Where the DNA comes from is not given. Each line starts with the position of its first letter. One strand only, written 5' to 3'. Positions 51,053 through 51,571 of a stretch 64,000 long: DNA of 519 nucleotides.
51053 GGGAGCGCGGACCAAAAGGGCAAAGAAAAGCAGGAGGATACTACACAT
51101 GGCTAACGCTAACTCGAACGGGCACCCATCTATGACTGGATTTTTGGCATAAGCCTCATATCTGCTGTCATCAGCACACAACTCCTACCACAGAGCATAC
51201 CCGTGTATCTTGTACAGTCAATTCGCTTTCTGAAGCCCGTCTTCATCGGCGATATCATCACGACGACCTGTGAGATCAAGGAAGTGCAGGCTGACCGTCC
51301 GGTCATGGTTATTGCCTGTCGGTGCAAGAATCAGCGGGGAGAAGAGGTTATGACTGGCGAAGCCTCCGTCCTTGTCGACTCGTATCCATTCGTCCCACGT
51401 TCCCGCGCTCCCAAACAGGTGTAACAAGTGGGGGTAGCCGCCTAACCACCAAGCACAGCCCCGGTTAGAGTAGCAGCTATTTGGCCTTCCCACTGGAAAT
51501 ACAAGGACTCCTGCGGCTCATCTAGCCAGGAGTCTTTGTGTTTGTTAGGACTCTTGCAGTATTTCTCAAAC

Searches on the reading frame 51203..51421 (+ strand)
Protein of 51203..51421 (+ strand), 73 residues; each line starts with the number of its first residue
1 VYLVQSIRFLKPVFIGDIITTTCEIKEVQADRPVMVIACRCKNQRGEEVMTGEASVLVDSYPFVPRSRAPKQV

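Call 71: search_protein_families(library=pfam, proteins=[window:51203-51421:+], max_evalue=0.01)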
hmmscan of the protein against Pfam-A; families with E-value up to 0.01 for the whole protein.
window:51203-51421:+ (73 aa): 3 families
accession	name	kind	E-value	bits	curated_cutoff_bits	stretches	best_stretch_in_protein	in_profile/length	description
PF13452.11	FAS1_DH_region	-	0.0031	18.1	22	1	4-51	79-131/132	FAS1-like, dehydratase domain region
PF01575.25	MaoC_dehydratas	-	0.0034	17.4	27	1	3-31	79-107/123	MaoC like domain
PF03061.28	4HBT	-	0.0041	17.8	20.6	1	5-48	36-77/79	Thioesterase superfamily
